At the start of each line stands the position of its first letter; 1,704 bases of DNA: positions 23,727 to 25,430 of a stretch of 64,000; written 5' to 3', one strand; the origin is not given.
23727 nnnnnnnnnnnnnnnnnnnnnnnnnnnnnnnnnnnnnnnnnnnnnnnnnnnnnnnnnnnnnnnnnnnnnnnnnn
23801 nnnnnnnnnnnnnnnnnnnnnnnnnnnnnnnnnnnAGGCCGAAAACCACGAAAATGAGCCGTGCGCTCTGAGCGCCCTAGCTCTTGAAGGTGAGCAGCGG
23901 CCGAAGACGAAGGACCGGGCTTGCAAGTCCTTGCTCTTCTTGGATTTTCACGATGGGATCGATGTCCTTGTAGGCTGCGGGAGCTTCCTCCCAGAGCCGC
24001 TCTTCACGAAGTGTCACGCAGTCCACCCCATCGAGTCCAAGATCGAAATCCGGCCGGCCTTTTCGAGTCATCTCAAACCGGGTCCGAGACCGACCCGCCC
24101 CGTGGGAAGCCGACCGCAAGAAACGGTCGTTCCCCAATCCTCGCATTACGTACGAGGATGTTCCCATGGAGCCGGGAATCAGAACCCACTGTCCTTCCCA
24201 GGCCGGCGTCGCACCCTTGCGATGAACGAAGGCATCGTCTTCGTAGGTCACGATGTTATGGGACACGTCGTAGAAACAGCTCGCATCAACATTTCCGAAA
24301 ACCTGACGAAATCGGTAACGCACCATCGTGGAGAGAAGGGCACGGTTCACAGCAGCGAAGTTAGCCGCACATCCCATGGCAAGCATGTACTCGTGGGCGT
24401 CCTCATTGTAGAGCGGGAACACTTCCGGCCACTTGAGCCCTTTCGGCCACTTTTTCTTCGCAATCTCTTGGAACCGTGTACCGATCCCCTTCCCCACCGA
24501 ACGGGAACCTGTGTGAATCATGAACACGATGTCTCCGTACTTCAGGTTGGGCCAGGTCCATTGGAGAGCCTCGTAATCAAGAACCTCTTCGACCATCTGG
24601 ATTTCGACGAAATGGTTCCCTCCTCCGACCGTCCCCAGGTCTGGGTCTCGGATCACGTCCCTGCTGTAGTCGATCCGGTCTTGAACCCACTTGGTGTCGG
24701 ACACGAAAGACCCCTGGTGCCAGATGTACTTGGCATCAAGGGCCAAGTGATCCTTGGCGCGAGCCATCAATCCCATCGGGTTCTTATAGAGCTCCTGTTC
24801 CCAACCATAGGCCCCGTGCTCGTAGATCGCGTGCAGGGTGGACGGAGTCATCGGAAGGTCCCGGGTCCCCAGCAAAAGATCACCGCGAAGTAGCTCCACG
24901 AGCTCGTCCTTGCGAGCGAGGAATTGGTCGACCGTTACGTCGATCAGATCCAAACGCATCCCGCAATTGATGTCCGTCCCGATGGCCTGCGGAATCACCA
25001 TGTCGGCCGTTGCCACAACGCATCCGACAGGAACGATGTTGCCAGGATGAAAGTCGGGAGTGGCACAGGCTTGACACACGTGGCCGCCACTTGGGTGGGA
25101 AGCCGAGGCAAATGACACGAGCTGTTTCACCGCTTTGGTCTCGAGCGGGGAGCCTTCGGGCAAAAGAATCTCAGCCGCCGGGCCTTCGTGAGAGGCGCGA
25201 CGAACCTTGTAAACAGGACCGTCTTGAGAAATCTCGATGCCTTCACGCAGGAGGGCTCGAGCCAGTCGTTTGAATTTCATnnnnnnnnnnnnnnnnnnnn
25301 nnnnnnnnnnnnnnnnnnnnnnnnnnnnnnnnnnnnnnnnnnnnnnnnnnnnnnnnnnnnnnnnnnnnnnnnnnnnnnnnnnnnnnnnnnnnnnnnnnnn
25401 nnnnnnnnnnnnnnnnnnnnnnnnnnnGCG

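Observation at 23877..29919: Phage-borne RNA end-healing cluster: RtcB and Tpt1/KptA with ClpS, DUF488, RNase HII and a sulfotransferase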

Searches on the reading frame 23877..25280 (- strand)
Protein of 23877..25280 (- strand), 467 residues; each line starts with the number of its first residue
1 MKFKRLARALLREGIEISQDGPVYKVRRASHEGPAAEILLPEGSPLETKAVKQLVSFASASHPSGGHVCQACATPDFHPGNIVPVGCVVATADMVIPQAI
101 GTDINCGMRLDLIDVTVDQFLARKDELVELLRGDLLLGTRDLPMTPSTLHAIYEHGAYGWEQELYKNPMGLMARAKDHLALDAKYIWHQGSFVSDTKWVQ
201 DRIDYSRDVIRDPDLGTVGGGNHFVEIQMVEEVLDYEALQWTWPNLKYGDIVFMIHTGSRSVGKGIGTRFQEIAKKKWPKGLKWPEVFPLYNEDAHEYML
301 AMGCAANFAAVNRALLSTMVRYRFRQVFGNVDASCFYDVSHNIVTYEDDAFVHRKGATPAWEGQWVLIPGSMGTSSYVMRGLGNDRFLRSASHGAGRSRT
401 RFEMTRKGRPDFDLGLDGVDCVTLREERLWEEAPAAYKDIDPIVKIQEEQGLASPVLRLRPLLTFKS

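Call 3: search_protein_families(library=pfam, proteins=[window:23877-25280:-], max_evalue=0.01)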
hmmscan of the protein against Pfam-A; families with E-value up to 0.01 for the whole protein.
window:23877-25280:- (467 aa): 1 family
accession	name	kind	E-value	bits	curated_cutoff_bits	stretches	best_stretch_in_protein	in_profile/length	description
PF01139.22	RtcB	-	9e-93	312.2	27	1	66-466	10-425/426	tRNA-splicing ligase RtcB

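Call 4: search_protein_families(library=phrogs, proteins=[window:23877-25280:-], max_evalue=0.001)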
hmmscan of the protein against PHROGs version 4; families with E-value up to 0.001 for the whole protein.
window:23877-25280:- (467 aa): 2 families
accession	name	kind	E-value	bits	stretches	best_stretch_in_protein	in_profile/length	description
phrog_1075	-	DNA, RNA and nucleotide metabolism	2.2e-70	239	1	43-467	70-441/459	tRNA splicing ligase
phrog_32430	-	DNA, RNA and nucleotide metabolism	4.2e-20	72.9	1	349-449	22-122/139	tRNA splicing ligase RtcB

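Call 15: search_dna_similar(query=window:23877-25280:-, collection=phages, mode=protein, max_rows=60)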
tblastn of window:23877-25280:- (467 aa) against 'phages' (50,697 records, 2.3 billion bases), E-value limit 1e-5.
Records with a match: 659; places in all: 659; records where one place covers at least 80% of the query: 474.
Best place of each record, by identity: <60% 659.
By first word of the organism name: Mycobacterium 221; Bacillus 63; Listeria 54; Halorubrum 30; Caulobacter 30; Gordonia 25; Enterococcus 23; Microbacterium 19; Pseudomonas 17; Erwinia 17; and 46 more.
By host as written in the record: Mycobacterium smegmatis mc2 155 163; - 43; Listeria monocytogenes 43; Mycobacterium smegmatis mc#155 29; Gordonia terrae 3612 24; Halorubrum sp. 16; Bacillus subtilis 14; Erwinia amylovora 14; and 154 more.
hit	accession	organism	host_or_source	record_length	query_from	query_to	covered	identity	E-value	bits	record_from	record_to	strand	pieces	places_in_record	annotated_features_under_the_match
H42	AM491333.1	Halorubrum virus BJ1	-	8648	23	466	95%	30.1%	5e-32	135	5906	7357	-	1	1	V3: RtcB like protein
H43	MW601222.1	Mycobacterium phage Fefferhead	Mycobacterium smegmatis mc#155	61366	39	466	92%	30.9%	5e-24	111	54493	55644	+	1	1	86: RtcB-like RNA ligase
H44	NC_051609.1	Mycobacterium phage Ellie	soil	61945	39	466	92%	30.9%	1e-23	110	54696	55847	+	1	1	84: tRNA splicing ligase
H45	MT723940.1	Mycobacterium phage Ellie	soil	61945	39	466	92%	30.9%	1e-23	110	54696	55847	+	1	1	84: RtcB-like RNA ligase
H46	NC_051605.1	Mycobacterium phage Amgine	Mycobacterium smegmatis mc2 155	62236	39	466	92%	30.6%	1e-23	110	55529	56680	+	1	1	85: tRNA splicing ligase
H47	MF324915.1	Mycobacterium phage Amgine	Mycobacterium smegmatis mc2 155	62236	39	466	92%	30.6%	1e-23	110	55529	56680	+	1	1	85: RtcB-like RNA ligase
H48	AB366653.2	Ralstonia phage phiRSL1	-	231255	28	466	94%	29.8%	1e-32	138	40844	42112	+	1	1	uncharacterized conserved protein | hypothetical protein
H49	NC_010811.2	Ralstonia phage phiRSL1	-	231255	28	466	94%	29.8%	1e-32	138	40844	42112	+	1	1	tRNA splicing ligase | hypothetical protein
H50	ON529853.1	Brevundimonas phage vB_BpoS-Bambus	Brevundimonas pondensis LVF1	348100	41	466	91%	30.3%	8e-34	141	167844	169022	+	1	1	tRNA-splicing ligase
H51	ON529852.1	Brevundimonas phage vB_BpoS-Kabachok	Brevundimonas pondensis LVF1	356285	41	466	91%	30.3%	1e-33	140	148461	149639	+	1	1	tRNA-splicing ligase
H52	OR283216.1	Rhodococcus phage MacGully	Rhodococcus equi NRRL B-16538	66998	3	466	99%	27.6%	2e-25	115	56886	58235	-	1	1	84: RNA ligase | 85: hypothetical protein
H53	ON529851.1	Brevundimonas phage vB_BpoS-Marchewka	Brevundimonas pondensis LVF1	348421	41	466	91%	30.1%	3e-33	139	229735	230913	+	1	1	tRNA-splicing ligase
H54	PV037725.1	Pseudomonas phage Viktualia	Pseudomonas syringae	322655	42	466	91%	30.0%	5e-35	144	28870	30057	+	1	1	tRNA splicing ligase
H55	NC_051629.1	Mycobacterium phage Yuna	Mycobacterium smegmatis mc2 155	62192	39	466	92%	29.7%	3e-19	97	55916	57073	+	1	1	88: tRNA splicing ligase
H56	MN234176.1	Mycobacterium phage Yuna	Mycobacterium smegmatis mc2 155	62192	39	466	92%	29.7%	3e-19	97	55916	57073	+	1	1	88: RtcB-like RNA ligase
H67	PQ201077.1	Mycobacterium phage TClif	Mycobacterium smegmatis mc2 155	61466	39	466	92%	29.4%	3e-23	109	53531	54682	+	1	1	85: rtcB-like RNA ligase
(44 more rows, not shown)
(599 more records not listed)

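Call 16: search_protein_families(library=ncbifam, proteins=[window:23877-25280:-], max_evalue=0.01)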
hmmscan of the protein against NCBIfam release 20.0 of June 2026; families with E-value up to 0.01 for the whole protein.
window:23877-25280:- (467 aa): 4 families
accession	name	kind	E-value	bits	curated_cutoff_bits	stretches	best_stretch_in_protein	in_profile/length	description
NF007153.0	PRK09588.1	equivalog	3.8e-60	203.8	407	2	210-467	124-373/379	RNA ligase RtcB family protein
NF038162.1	RtcB_rel_intein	exception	9.1e-46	156.3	1150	1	213-464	674-958/961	intein-containing RtcB family protein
TIGR03073.1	release_rtcB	hypoth_equivalog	1.7e-45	155.6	271.8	2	213-461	116-356/356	RNA ligase RtcB family protein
NF052663.1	RtcB_rel_intein2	exception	8.8e-27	94.2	1050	2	214-448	380-609/626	intein-containing RctB family protein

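Call 17: search_solved_structures(query=window:23877-25280:-, show_alignments=2)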
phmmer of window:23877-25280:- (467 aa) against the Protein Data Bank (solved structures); distinct sequences matched with E-value up to 0.001: 9.
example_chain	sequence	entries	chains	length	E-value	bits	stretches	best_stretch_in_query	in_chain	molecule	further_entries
1uc2_A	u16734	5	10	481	1.9e-43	152.3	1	212-463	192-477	hypothetical protein PH1602 | tRNA-splicing ligase RtcB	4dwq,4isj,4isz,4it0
4dwr_B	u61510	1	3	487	2e-43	152.3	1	212-463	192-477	tRNA-splicing ligase RtcB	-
7lfq_A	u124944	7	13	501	2.3e-43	152.1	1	212-463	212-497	RNA-splicing ligase RtcB | tRNA-splicing ligase RtcB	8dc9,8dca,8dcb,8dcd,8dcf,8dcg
2epg_A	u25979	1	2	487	6.4e-42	147.3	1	66-466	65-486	Hypothetical protein TTHA1785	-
9i8v_C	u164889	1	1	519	5.1e-33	118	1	66-466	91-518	RNA-splicing ligase RtcB homolog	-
7p3b_A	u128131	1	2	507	5.6e-32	114.5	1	66-466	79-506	RNA-splicing ligase RtcB homolog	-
8odo_A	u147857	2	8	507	5.6e-32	114.5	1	66-466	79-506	RNA-splicing ligase RtcB homolog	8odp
8orj_A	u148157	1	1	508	5.7e-32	114.5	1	66-466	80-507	RNA-splicing ligase RtcB homolog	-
8btt_A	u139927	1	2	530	6.8e-32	114.3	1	66-466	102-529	RNA-splicing ligase RtcB homolog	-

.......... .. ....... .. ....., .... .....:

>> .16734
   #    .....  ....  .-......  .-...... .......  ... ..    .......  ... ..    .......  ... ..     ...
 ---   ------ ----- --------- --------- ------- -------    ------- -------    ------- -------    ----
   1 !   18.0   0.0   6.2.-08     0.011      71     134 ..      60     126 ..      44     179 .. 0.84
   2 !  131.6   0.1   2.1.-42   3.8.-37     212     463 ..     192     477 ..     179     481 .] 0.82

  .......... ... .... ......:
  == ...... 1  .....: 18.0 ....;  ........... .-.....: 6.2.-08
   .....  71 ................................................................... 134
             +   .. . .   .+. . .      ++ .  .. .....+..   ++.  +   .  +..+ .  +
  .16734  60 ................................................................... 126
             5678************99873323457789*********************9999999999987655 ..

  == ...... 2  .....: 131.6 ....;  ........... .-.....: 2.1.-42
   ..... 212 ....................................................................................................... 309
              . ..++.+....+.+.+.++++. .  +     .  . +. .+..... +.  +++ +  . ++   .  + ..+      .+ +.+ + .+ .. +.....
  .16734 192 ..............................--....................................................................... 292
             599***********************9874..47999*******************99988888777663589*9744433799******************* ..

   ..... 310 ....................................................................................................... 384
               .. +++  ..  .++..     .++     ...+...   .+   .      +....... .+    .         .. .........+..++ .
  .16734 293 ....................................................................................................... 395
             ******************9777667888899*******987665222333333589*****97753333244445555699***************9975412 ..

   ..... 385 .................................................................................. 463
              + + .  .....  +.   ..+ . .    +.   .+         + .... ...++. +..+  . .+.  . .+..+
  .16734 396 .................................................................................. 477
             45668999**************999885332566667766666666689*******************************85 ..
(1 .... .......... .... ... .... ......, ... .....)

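Call 33: find_homologous_proteins(query=window:23877-25280:-, max_evalue=1e-20)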
Query window:23877-25280:- (467 aa): 7724 proteins with E <= 1e-20 among 8000 candidates; the best 120 are listed.
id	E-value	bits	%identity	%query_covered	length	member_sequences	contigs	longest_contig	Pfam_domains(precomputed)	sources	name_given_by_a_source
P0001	2.0e-279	945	100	87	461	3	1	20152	PF01139.23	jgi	-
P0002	3.1e-274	928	84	100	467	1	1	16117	PF01139.23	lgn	-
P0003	2.0e-266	903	83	100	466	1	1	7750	PF01139.23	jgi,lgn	-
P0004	4.3e-260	882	79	100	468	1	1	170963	PF01139.23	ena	-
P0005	3.2e-257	872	79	100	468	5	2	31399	PF01139.23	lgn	-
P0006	8.4e-256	868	80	100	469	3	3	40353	PF01139.23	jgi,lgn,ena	-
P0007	7.8e-254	861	80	100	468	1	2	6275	PF01139.23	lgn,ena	-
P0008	1.1e-249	847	79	100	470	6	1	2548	PF01139.23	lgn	-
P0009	2.9e-248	843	78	100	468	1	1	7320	PF01139.23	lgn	-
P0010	1.0e-243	828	76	100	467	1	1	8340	PF01139.23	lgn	-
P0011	9.4e-236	801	76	100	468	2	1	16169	PF01139.23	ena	-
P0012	1.2e-231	788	73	100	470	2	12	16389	PF01139.23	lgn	-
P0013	2.7e-216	737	67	100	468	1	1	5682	PF01139.23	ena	-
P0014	5.8e-183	627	62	99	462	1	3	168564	PF01139.23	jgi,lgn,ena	-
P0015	2.0e-182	626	61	98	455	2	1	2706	PF01139.23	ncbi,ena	-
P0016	2.5e-182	625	61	99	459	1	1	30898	PF01139.23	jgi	-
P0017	1.1e-179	617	59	99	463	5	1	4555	PF01139.23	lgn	-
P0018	4.9e-178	611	59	99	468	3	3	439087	PF01139.23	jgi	-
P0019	5.9e-178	611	57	99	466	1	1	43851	PF01139.23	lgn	-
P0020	1.2e-176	607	59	99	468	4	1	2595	PF01139.23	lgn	-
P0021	1.3e-175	603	58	100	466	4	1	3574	PF01139.23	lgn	-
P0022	5.2e-175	601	59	99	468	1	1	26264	PF01139.23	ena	-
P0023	6.1e-173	594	57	99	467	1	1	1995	PF01139.23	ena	-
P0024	7.2e-173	594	58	99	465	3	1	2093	PF01139.23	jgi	jgi:tRNA-splicing ligase RtcB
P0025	8.0e-173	594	57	99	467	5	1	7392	PF01139.23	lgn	-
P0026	4.2e-172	592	57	98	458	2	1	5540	PF01139.23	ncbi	ncbi:MAG: RtcB family protein [Myxococcota bacterium]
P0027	2.9e-171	589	57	99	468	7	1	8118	PF01139.23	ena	-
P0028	6.4e-170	584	56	99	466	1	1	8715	PF01139.23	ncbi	-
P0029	1.9e-169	583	57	98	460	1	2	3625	PF01139.23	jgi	jgi:tRNA-splicing ligase RtcB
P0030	2.8e-169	582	57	100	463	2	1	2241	PF01139.23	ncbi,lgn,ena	-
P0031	3.9e-169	582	58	98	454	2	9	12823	PF01139.23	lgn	-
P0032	6.2e-167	574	56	100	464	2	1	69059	PF01139.23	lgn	-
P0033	2.0e-166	573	55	100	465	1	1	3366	PF01139.23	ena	-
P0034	1.0e-165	571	57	98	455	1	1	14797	PF01139.23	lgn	-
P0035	1.5e-165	570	57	99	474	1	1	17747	PF01139.23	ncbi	-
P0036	5.5e-165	568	56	98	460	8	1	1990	PF01139.23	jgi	jgi:tRNA-splicing ligase RtcB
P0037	3.9e-161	555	57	99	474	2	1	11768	PF01139.23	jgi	jgi:tRNA-splicing ligase RtcB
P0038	1.0e-159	551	55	99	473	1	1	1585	PF01139.23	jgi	-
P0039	1.7e-158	547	56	99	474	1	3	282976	PF01139.23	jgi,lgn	-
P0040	2.3e-158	546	53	100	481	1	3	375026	PF01139.23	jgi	jgi:tRNA-splicing ligase RtcB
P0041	3.7e-158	546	55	99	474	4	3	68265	PF01139.23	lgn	-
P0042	2.1e-157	543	55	100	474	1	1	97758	PF01139.23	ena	-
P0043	2.9e-156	539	54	99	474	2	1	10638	PF01139.23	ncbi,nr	ncbi:MAG: RtcB family protein [Kofleriaceae bacterium]|nr:RtcB family protein [Kofleriaceae bacteriu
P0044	3.8e-156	539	54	99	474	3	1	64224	PF01139.23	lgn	-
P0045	2.1e-154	533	54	99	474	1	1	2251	PF01139.23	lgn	-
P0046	6.2e-154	532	54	100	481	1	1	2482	PF01139.23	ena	-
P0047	8.2e-154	531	54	98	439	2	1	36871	PF01139.23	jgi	jgi:tRNA-splicing ligase RtcB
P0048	2.3e-153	530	54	99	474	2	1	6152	PF01139.23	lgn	-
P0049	6.7e-153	528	53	100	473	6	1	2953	PF01139.23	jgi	jgi:tRNA-splicing ligase RtcB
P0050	2.2e-152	527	53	100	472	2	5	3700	PF01139.23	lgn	-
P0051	5.9e-152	525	53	100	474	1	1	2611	PF01139.23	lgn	-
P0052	1.4e-151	524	53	100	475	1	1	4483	PF01139.23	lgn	-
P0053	1.5e-151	524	53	100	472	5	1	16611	PF01139.23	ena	-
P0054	2.5e-151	523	53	100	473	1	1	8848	PF01139.23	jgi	jgi:tRNA-splicing ligase RtcB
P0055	8.5e-151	521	52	100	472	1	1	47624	PF01139.23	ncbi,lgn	ncbi:MAG: RtcB family protein [Myxococcota bacterium]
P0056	1.0e-150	521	53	100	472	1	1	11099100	PF01139.23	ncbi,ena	-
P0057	1.3e-150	521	53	98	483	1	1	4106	PF01139.23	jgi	jgi:tRNA-splicing ligase RtcB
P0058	1.7e-150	520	52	100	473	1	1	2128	PF01139.23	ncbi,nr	ncbi:MAG: RtcB family protein [Myxococcales bacterium]|nr:RtcB family protein [Myxococcales bacteriu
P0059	2.6e-150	520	58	85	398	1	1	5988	PF01139.23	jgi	jgi:tRNA-splicing ligase RtcB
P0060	2.7e-150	520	53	100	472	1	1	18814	PF01139.23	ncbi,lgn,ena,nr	ncbi:MAG: RtcB family protein [Deltaproteobacteria bacterium]|nr:RtcB family protein [Deltaproteobac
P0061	7.2e-150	518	53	100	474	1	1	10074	PF01139.23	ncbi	-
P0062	9.2e-150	518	53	100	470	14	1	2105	PF01139.23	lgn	-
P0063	1.8e-149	517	52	99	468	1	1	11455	PF01139.23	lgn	-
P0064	3.2e-149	516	53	99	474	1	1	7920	PF01139.23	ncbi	-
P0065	5.5e-149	515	52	100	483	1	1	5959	PF01139.23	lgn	-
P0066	7.5e-149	515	53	100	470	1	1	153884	PF01139.23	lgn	-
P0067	8.6e-149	515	53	100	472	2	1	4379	PF01139.23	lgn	-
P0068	9.5e-149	515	52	99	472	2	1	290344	PF01139.23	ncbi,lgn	ncbi:MAG: RtcB family protein [Myxococcota bacterium]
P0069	1.3e-148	514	52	100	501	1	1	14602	PF01139.23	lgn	-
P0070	4.2e-148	512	52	100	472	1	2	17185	PF01139.23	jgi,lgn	-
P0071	7.8e-148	512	52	100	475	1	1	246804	PF01139.23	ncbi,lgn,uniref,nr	ncbi:RtcB family protein [Paraliomyxa miuraensis]|uniref:RtcB family protein n=1 Tax=Paraliomyxa miu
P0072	1.5e-147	511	53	99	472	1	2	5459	PF01139.23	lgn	-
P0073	6.3e-147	509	51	100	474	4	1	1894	PF01139.23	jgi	jgi:tRNA-splicing ligase RtcB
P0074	1.7e-146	507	53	100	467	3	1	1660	PF01139.23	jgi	jgi:tRNA-splicing ligase RtcB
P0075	2.1e-146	507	52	100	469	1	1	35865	PF01139.23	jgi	jgi:tRNA-splicing ligase RtcB (3'-phosphate/5'-hydroxy nucleic acid ligase)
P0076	8.8e-146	505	52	98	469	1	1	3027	PF01139.23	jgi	jgi:tRNA-splicing ligase RtcB (3'-phosphate/5'-hydroxy nucleic acid ligase)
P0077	1.1e-145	504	52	98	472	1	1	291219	PF01139.23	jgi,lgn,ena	-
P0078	1.1e-145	504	50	100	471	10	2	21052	PF01139.23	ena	-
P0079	2.3e-145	503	52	98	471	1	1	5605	PF01139.23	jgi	jgi:tRNA-splicing ligase RtcB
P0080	3.3e-145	503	51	100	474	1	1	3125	PF01139.23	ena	-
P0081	5.6e-145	502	52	98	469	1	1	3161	PF01139.23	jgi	jgi:tRNA-splicing ligase RtcB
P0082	6.9e-145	502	52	98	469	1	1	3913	PF01139.23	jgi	jgi:tRNA-splicing ligase RtcB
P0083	6.9e-145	502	52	100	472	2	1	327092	PF01139.23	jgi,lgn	jgi:tRNA-splicing ligase RtcB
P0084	8.6e-145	501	53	100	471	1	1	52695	PF01139.23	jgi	jgi:tRNA-splicing ligase RtcB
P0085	9.9e-145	501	52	100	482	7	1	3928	PF01139.23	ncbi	ncbi:MAG: RtcB family protein [Polyangiaceae bacterium]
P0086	1.2e-144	501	52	100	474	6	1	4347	PF01139.23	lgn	-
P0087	2.4e-144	500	52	98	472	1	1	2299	PF01139.23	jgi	jgi:tRNA-splicing ligase RtcB (3'-phosphate/5'-hydroxy nucleic acid ligase)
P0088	3.0e-144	500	52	100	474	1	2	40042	PF01139.23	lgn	-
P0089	3.5e-144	499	51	99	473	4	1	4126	PF01139.23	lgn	-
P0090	4.2e-144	499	51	100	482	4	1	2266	PF01139.23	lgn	-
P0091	6.8e-144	499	50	99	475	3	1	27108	PF01139.23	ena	-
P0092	8.6e-144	498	50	99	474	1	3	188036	PF01139.23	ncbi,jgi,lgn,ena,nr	ncbi:hypothetical protein A9Q99_25925 [Gammaproteobacteria bacterium 45_16_T64]|nr:hypothetical prot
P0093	1.1e-143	498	51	100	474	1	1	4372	PF01139.23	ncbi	-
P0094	1.5e-143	497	51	100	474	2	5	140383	PF01139.23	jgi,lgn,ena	jgi:tRNA-splicing ligase RtcB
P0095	1.6e-143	497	52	98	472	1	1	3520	PF01139.23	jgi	jgi:tRNA-splicing ligase RtcB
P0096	2.1e-143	497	51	98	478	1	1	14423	PF01139.23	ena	-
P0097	2.8e-143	497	51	99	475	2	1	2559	PF01139.23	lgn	-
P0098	3.6e-143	496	53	100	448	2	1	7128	PF01139.23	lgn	-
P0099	3.8e-143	496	51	99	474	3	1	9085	PF01139.23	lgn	-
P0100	9.0e-143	495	50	97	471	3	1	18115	PF01139.23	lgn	-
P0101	9.5e-143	495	52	98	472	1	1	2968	PF01139.23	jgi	jgi:tRNA-splicing ligase RtcB (3'-phosphate/5'-hydroxy nucleic acid ligase)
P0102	2.0e-142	494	51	100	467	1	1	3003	PF01139.23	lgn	-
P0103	2.0e-142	494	52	99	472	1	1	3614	PF01139.23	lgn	-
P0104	3.0e-142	493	52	100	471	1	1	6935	PF01139.23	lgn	-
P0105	4.3e-142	493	51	98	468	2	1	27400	PF01139.23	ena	-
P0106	5.6e-142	492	53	99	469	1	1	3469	PF01139.23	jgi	jgi:tRNA-splicing ligase RtcB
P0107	5.6e-142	492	49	100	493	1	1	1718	PF01139.23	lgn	-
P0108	5.6e-142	492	50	100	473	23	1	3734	PF01139.23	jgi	jgi:tRNA-splicing ligase RtcB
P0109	6.7e-142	492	51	99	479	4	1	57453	PF01139.23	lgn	-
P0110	8.4e-142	492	51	100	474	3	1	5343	PF01139.23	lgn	-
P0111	9.6e-142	491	51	100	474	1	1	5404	PF01139.23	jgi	jgi:tRNA-splicing ligase RtcB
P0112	2.3e-141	490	52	99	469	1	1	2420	PF01139.23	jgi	jgi:tRNA-splicing ligase RtcB (3'-phosphate/5'-hydroxy nucleic acid ligase)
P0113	6.9e-141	489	52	98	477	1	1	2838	PF01139.23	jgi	jgi:tRNA-splicing ligase RtcB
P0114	2.9e-140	487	51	100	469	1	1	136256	PF01139.23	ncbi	ncbi:MAG: RtcB family protein [Enhygromyxa sp.]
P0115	4.7e-140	486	52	100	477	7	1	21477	PF01139.23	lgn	-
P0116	4.8e-140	486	50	100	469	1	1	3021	PF01139.23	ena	-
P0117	4.9e-140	486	49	97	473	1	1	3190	PF01139.23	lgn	-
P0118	7.4e-140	485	50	99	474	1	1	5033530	PF01139.23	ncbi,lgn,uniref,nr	ncbi:RtcB family protein [Teredinibacter sp. KSP-S5-2]|uniref:RtcB family protein n=1 Tax=Terediniba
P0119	8.9e-140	485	50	99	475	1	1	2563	PF01139.23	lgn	-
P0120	1.6e-139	484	48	100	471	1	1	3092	PF01139.23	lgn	-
